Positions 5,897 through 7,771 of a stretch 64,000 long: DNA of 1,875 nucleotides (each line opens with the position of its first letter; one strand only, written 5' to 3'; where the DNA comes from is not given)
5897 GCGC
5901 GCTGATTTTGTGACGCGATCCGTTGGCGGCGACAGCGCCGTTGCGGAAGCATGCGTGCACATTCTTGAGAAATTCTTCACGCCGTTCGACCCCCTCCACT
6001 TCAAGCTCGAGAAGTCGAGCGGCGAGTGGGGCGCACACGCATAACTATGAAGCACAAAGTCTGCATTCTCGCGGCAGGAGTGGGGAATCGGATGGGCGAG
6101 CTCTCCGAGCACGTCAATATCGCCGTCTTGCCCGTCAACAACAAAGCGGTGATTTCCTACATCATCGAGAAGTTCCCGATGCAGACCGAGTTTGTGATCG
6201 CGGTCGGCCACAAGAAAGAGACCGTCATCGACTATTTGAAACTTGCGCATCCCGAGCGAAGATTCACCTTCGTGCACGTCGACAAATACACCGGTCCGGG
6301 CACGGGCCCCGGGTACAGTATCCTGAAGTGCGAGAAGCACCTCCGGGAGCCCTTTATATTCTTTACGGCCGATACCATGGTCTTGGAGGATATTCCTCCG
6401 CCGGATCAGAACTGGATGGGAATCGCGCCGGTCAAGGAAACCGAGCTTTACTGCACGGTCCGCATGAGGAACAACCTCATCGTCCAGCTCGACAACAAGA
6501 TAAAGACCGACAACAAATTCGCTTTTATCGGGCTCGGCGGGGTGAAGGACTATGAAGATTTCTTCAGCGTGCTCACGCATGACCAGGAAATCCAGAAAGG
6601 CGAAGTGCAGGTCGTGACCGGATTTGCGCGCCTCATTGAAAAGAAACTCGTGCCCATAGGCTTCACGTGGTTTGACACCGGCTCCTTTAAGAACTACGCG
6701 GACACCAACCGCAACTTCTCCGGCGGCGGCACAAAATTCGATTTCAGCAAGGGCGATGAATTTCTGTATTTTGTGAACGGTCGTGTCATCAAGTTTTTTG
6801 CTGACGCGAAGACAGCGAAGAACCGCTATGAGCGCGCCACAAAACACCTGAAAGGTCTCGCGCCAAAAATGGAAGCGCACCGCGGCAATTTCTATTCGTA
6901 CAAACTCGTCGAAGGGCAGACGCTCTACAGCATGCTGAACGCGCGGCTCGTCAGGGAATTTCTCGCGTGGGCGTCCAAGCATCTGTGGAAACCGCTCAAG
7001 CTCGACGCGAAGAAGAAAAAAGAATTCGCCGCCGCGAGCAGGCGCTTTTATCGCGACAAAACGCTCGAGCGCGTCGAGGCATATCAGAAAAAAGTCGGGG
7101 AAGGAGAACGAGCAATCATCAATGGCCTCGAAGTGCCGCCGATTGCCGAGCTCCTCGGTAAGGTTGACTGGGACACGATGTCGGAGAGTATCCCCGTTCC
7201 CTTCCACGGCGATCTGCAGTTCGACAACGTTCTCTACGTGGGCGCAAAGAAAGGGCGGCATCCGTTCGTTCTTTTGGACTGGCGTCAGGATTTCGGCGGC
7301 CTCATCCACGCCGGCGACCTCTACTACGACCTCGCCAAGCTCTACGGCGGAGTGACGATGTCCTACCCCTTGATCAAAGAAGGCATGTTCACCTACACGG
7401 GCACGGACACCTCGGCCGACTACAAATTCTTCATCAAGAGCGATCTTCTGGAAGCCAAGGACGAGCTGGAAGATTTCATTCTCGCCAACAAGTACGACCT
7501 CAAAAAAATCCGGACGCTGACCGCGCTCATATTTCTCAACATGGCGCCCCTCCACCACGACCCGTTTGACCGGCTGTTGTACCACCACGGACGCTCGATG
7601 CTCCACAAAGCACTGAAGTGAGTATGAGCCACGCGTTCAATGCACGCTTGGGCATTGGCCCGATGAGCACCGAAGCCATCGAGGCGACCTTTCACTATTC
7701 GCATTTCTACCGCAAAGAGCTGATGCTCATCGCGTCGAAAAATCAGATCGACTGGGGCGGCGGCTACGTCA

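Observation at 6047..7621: NTP-transferase::APH-type kinase fusion plus a stand-alone paralogue of its transferase domain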

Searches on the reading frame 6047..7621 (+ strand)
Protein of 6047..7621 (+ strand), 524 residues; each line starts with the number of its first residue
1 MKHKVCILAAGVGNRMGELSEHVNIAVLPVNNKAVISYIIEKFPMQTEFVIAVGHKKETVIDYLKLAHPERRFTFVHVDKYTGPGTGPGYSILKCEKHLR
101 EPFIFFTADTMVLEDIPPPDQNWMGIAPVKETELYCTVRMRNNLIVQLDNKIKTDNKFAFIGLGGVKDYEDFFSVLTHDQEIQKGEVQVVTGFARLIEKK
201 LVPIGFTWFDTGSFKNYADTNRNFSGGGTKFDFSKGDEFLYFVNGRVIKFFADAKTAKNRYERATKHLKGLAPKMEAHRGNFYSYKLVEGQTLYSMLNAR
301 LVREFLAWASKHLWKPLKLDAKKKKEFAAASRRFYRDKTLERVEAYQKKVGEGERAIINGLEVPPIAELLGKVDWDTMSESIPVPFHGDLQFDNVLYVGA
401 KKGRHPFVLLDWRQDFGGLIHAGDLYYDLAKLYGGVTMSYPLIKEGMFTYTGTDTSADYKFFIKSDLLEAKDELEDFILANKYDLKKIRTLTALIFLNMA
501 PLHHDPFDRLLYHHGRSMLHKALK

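Call 6: search_protein_families(library=pfam, proteins=[window:6047-7621:+], max_evalue=0.01)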
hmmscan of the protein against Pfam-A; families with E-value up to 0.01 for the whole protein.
window:6047-7621:+ (524 aa): 3 families
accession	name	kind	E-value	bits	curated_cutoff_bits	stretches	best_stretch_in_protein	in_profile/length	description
PF12804.13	NTP_transf_3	-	2.9e-07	31.3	27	1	6-111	2-97/160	MobA-like NTP transferase domain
PF01636.29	APH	-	0.006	16.8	23.2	1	281-433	71-210/239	Phosphotransferase enzyme family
PF00483.29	NTP_transferase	-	0.0088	16.1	21.2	0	6-48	3-48/245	Nucleotidyl transferase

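Call 7: search_protein_families(library=ncbifam, proteins=[window:6047-7621:+], max_evalue=0.01)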
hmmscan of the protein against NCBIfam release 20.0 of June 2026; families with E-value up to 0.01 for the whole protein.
window:6047-7621:+ (524 aa): 14 families
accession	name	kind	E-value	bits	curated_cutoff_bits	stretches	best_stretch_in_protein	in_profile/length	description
TIGR03992.1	Arch_glmU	subfamily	5.1e-15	55.3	292.1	1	4-213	2-216/393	bifunctional sugar-1-phosphate nucleotidylyltransferase/acetyltransferase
NF041313.1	UDPGP_AglF_Halo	equivalog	1.1e-08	34.9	400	1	5-113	3-109/234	UTP--glucose-1-phosphate uridylyltransferase AglF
NF041173.1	Sug_nt_acttase_Thmprot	equivalog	3.1e-05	23.1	600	1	4-222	2-225/405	bifunctional sugar-1-phosphate nucleotidylyltransferase/acetyltransferase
NF041135.1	IPPtranDIPPsyn_Thcocales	equivalog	0.0002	20.5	580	1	4-111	2-103/419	bifunctional L-myo-inositol-1-phosphate cytidylyltransferase/CDP-L-myo-inositol myo-inositolphosphotransferase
NF045761.1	NAMPUrTaseMurU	equivalog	0.00027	20.9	250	1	4-55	2-55/226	N-acetylmuramate alpha-1-phosphate uridylyltransferase MurU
TIGR01208.1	rmlA_long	equivalog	0.00027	20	320.25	1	4-222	1-232/353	glucose-1-phosphate thymidylyltransferase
NF045495.1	AdoCbiPCobY_Meth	equivalog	0.00049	19.6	250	1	6-113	4-107/195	adenosylcobinamide-phosphate guanylyltransferase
NF010939.0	PRK14359.1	equivalog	0.00066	18.4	592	1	1-85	1-83/430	bifunctional UDP-N-acetylglucosamine diphosphorylase/glucosamine-1-phosphate N-acetyltransferase GlmU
TIGR01099.1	galU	equivalog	0.00069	19.3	326.8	0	4-65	3-66/261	UTP--glucose-1-phosphate uridylyltransferase GalU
NF001183.0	PRK00155.1-3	subfamily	0.0029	16.9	166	1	6-53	5-51/237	D-ribitol-5-phosphate cytidylyltransferase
NF049965.1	GlMnHpPGnyltfHddC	equivalog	0.0037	16.9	300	1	5-76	3-76/221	D-glycero-D-manno-heptose 1-phosphate guanosyltransferase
TIGR01173.1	glmU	equivalog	0.0053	15.6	366.85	1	4-76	2-69/452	bifunctional UDP-N-acetylglucosamine diphosphorylase/glucosamine-1-phosphate N-acetyltransferase GlmU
NF010937.0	PRK14357.1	equivalog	0.008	15.1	658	0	4-64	2-60/448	bifunctional UDP-N-acetylglucosamine diphosphorylase/glucosamine-1-phosphate N-acetyltransferase GlmU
NF045665.1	NTPtran_DVU1551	equivalog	0.0099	14.9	315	0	5-65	3-60/359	DVU_1551 family NTP transferase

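Call 9: search_solved_structures(query=window:6047-7621:+, max_evalue=1, show_alignments=3)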
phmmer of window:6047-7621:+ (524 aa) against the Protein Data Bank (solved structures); distinct sequences matched with E-value up to 1: 7.
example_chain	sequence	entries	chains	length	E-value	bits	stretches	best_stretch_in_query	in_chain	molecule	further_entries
1jyk_A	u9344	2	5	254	3.2e-05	26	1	3-103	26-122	CTP:phosphocholine Cytidylyltransferase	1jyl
2xme_A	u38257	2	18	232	0.031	16.2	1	4-111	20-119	CTP-INOSITOL-1-PHOSPHATE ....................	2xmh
3f1c_A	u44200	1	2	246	0.06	15.2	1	7-57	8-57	Putative 2-C-methyl-D-erythritol 4-phosphate cytidylyltransferase 2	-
4mnd_A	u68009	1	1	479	0.1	14.5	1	4-112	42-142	CTP L-myo-inositol-1-phosphate cytidylyltransferase/CDP-L-myo-inositol myo-inositolphospho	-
8f73_A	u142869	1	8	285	0.14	14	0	5-69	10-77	UTP--glucose-1-phosphate uridylyltransferase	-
3hl3_A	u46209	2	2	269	0.64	11.8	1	4-189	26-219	Glucose-1-phosphate thymidylyltransferase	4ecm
4jis_A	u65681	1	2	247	0.88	11.4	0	7-50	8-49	ribitol-5-phosphate cytidylyltransferase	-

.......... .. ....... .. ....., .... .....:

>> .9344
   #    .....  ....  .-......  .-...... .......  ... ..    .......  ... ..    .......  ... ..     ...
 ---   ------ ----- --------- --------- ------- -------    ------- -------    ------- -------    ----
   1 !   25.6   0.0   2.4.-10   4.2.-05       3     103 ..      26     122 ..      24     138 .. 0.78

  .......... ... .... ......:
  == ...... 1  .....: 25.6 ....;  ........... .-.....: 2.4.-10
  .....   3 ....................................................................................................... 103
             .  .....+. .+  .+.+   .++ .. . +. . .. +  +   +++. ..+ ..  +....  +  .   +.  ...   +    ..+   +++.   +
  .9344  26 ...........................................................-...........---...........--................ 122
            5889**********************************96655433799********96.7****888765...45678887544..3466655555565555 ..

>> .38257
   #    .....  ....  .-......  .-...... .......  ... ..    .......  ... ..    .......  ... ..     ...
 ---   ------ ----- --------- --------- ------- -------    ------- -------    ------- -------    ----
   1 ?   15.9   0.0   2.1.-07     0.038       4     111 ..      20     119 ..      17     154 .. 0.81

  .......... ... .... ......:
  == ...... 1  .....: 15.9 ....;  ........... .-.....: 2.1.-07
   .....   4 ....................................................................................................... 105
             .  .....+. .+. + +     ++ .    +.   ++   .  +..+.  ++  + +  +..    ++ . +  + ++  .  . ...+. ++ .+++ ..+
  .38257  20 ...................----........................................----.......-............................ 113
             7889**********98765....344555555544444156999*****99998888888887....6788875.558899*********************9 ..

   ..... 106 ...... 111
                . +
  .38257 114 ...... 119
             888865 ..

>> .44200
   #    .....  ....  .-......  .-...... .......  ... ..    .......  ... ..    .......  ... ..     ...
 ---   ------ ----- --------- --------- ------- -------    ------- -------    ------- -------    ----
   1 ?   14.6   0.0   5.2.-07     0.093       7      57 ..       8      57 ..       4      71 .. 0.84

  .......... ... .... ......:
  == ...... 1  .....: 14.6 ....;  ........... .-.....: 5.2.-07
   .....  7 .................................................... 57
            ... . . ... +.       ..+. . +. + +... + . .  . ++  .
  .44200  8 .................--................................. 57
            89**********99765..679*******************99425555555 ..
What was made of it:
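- On LicC / LicA phosphocholine pathway: LicC matches only the first ~100 residues (call 9).
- The best direct PDB sequence hit of the transferase domain is LicC, a phospho-alcohol transferase (call 9). LicC and inositol-1-P cytidylyltransferase are among the sequence hits (calls 7, 9). The transferase has LicC-like similarity (call 9).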

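Call 10: find_homologous_proteins(query=window:6047-7621:+)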
Query window:6047-7621:+ (524 aa): 2997 proteins with E <= 0.001 among 8000 candidates; the best 120 are listed.
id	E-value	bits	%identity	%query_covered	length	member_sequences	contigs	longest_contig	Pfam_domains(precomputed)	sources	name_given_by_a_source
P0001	0.0e+0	1016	81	100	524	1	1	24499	PF12804.14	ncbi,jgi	jgi:NDP-sugar pyrophosphorylase family protein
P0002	4.4e-285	964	77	100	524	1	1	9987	-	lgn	-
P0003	5.0e-260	882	73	100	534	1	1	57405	PF12804.14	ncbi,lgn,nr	ncbi:NTP transferase domain-containing protein [Candidatus Kaiserbacteria bacterium]|nr:NTP transfer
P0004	4.6e-257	872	72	100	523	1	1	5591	PF12804.14,PF01636.30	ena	-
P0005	2.5e-254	863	70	100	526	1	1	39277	PF12804.14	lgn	-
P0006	1.3e-253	861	69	100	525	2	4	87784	PF12804.14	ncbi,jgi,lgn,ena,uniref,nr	ncbi:hypothetical protein A2765_00505 [Candidatus Kaiserbacteria bacterium RIFCSPHIGHO2_01_FULL_56_2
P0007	2.6e-237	807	66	100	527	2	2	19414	PF12804.14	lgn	-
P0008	1.3e-229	781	65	100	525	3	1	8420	PF12804.14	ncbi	ncbi:MAG: hypothetical protein UU67_C0035G0009, partial [Candidatus Daviesbacteria bacterium GW2011_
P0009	2.9e-228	777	64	100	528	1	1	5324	PF12804.14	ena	-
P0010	9.6e-228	775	64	100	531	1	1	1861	PF00483.30,PF12804.14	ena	-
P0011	2.8e-226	770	64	100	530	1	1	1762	PF00483.30,PF12804.14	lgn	-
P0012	4.9e-226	770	63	100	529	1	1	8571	PF00483.30,PF12804.14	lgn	-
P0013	6.4e-226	769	64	100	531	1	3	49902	-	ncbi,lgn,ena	ncbi:MAG: hypothetical protein AAB641_01150 [Patescibacteria group bacterium]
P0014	8.2e-226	769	62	100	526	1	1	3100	PF12804.14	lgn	-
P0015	1.0e-225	769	64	100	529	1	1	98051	PF12804.14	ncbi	-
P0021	6.7e-223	759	62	99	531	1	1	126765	PF12804.14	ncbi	ncbi:MAG: NTP transferase domain-containing protein [archaeon]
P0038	1.2e-220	752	63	99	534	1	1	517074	PF12804.14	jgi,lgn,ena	-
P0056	4.8e-218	743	60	100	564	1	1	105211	PF12804.14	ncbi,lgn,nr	ncbi:NTP transferase domain-containing protein [Candidatus Woesearchaeota archaeon]|nr:NTP transfera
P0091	1.3e-214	732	59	100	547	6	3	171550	PF12804.14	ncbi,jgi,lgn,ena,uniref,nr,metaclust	ncbi:MAG: hypothetical protein A3B99_04220 [Candidatus Yanofskybacteria bacterium RIFCSPHIGHO2_02_FU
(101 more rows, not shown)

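Call 12: find_encoding_contigs(protein=P0021, flank=8000, max_places=2)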
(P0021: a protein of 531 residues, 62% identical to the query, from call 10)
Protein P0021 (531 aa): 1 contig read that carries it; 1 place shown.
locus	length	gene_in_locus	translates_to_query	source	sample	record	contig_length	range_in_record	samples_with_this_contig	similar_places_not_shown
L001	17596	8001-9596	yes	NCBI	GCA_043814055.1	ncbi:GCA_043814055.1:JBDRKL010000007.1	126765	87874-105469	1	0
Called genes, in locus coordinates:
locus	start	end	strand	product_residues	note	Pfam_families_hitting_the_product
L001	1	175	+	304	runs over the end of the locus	PF00596:Aldolase_II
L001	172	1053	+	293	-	PF00483:NTP_transferase, PF12804:NTP_transf_3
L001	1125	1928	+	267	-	PF00483:NTP_transferase, PF12804:NTP_transf_3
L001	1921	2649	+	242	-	PF05711:TylF, PF13578:Methyltransf_24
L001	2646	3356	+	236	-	PF00535:Glycos_transf_2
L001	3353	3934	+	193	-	-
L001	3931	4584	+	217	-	PF00702:Hydrolase, PF13419:HAD_2, PF13242:Hydrolase_like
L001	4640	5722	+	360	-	PF20706:GT4-conflict, PF00534:Glycos_transf_1, PF13692:Glyco_trans_1_4, PF13524:Glyco_trans_1_2 (weak)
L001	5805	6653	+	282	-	PF07942:CARME (faint), PF13489:Methyltransf_23, PF05219:DREV (weak), PF07021:MetW (weak), PF08241:Methyltransf_11, PF08242:Methyltransf_12, PF13649:Methyltransf_25, PF13847:Methyltransf_31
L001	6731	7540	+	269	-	PF08501:Shikimate_dh_N, PF01488:Shikimate_DH, PF18317:SDH_C (weak)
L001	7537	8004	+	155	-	PF08282:Hydrolase_3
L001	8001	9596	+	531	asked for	PF12804:NTP_transf_3 (weak)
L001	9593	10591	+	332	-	PF08013:GatZ_KbaZ-like (weak)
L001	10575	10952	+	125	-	PF01050:MannoseP_isomer, PF07883:Cupin_2 (weak)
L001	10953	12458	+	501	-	PF01943:Polysacc_synt, PF13440:Polysacc_synt_3, PF03023:MurJ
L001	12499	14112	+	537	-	PF02310:B12-binding, PF04055:Radical_SAM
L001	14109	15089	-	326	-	PF07507:WavE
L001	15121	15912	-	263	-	PF00535:Glycos_transf_2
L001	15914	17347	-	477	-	PF02310:B12-binding, PF04055:Radical_SAM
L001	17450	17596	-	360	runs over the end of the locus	PF01142:TruD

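Call 13: find_encoding_contigs(protein=P0038, flank=8000, max_places=2)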
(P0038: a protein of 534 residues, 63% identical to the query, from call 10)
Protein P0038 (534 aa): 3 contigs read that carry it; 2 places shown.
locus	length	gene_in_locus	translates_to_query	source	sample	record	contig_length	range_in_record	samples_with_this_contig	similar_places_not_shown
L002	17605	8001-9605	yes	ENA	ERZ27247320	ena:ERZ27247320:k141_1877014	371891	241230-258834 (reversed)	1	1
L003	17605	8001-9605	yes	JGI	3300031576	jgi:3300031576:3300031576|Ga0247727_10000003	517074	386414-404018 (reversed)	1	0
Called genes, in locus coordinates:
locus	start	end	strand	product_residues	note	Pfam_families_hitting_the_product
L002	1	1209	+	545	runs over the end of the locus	PF02366:PMT (weak), PF13231:PMT_2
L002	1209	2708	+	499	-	PF01554:MatE, PF01943:Polysacc_synt, PF13440:Polysacc_synt_3, PF03023:MurJ, PF01554:MatE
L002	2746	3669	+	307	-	PF03706:LPG_synthase_TM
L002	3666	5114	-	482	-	PF02310:B12-binding, PF04055:Radical_SAM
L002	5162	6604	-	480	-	PF02310:B12-binding, PF04055:Radical_SAM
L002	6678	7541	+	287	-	PF08501:Shikimate_dh_N, PF01488:Shikimate_DH (weak)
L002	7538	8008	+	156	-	PF08282:Hydrolase_3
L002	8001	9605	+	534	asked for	PF12804:NTP_transf_3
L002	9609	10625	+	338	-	PF08013:GatZ_KbaZ-like (weak)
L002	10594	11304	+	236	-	PF01050:MannoseP_isomer (faint), PF07883:Cupin_2 (faint)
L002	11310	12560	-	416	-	-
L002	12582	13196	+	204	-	PF13489:Methyltransf_23, PF07021:MetW (weak), PF13847:Methyltransf_31, PF08241:Methyltransf_11, PF08242:Methyltransf_12, PF13649:Methyltransf_25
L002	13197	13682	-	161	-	PF26602:HVO_2718_N (weak), PF01381:HTH_3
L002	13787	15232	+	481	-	PF02310:B12-binding, PF04055:Radical_SAM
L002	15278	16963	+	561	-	PF02366:PMT, PF13231:PMT_2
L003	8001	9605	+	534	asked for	PF12804:NTP_transf_3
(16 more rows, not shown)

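Call 17: search_solved_structures(query=A1, max_evalue=1, show_alignments=0)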
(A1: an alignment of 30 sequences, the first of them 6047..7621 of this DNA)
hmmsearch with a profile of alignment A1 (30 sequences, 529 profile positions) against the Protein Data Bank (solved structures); distinct sequences matched with E-value up to 1: 46.
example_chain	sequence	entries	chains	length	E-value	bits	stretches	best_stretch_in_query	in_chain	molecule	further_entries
1jyk_A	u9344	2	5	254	2.1e-07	33.4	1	4-107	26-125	CTP:phosphocholine Cytidylyltransferase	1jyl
3juj_A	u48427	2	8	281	1.5e-06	30.5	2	6-69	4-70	UDP-glucose pyrophosphorylase (GalU)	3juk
3hl3_A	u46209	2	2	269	9.8e-06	27.8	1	4-202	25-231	Glucose-1-phosphate thymidylyltransferase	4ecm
8f73_A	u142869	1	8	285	0.00037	22.6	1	5-82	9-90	UTP--glucose-1-phosphate uridylyltransferase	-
6mnu_A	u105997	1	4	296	0.0015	20.6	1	5-65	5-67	UTP--glucose-1-phosphate uridylyltransferase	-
5xhw_A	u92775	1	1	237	0.0026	19.8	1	4-113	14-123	Putative 6-deoxy-D-mannoheptose pathway protein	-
8x7s_B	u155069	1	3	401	0.0049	18.9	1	4-65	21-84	UTP--glucose-1-phosphate uridylyltransferase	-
5j49_A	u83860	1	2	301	0.0051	18.9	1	10-227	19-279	UTP--glucose-1-phosphate uridylyltransferase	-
6jq8_A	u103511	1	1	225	0.0052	18.9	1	4-113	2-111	Putative 6-deoxy-D-mannoheptose pathway protein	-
7o2n_A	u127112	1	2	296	0.0062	18.6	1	5-65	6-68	Probable UTP--glucose-1-phosphate uridylyltransferase YngB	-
7b1r_A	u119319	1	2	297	0.0062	18.6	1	5-65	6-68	Probable UTP--glucose-1-phosphate uridylyltransferase YngB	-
1h5s_D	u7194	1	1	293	0.007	18.4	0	130-227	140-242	Glucose-1-phosphate thymidylyltransferase 1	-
1h5r_B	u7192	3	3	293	0.007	18.4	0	130-227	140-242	GLUCOSE-1-PHOSPHATE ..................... | Glucose-1-phosphate thymidylyltransferase 1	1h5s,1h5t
1mc3_A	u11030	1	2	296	0.0092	18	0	132-231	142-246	GLUCOSE-1-PHOSPHATE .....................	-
1h5r_A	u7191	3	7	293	0.0098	17.9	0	130-227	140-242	GLUCOSE-1-PHOSPHATE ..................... | Glucose-1-phosphate thymidylyltransferase 1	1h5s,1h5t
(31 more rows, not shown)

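Call 20: find_encoding_contigs(protein=P0091, flank=8000, max_places=1)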
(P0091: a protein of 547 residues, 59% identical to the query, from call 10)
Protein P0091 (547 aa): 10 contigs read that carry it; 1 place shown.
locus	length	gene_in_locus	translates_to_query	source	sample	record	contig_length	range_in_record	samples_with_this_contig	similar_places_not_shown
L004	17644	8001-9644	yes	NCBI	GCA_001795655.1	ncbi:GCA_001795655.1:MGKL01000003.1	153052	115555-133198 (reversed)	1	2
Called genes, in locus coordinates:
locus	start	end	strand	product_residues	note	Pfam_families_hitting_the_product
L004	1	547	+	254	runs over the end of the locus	PF01209:Ubie_methyltran, PF06080:DUF938 (weak), PF13489:Methyltransf_23, PF13847:Methyltransf_31, PF02390:Methyltransf_4 (weak), PF08241:Methyltransf_11, PF08242:Methyltransf_12, PF13649:Methyltransf_25, +1 more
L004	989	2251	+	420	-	PF08421:Methyltransf_13, PF13489:Methyltransf_23, PF08241:Methyltransf_11 (weak), PF08242:Methyltransf_12 (weak), PF08484:Methyltransf_14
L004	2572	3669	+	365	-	PF01041:DegT_DnrJ_EryC1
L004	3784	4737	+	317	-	PF13439:Glyco_transf_4 (faint), PF00534:Glycos_transf_1, PF13692:Glyco_trans_1_4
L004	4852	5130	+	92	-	PF00534:Glycos_transf_1, PF13692:Glyco_trans_1_4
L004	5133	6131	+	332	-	PF13489:Methyltransf_23, PF08241:Methyltransf_11 (weak), PF08242:Methyltransf_12 (weak), PF13649:Methyltransf_25 (weak), PF13847:Methyltransf_31 (weak)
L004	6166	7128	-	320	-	PF07507:WavE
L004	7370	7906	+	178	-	PF08282:Hydrolase_3 (weak)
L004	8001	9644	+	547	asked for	PF12804:NTP_transf_3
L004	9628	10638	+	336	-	PF08013:GatZ_KbaZ-like (weak)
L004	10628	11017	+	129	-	PF01050:MannoseP_isomer (weak)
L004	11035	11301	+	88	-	PF01541:GIY-YIG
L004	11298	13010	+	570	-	PF00571:CBS (faint), PF03721:UDPG_MGDP_dh_N, PF00984:UDPG_MGDP_dh, PF03720:UDPG_MGDP_dh_C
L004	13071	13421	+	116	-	PF05635:23S_rRNA_IVP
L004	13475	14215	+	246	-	PF02348:CTP_transf_3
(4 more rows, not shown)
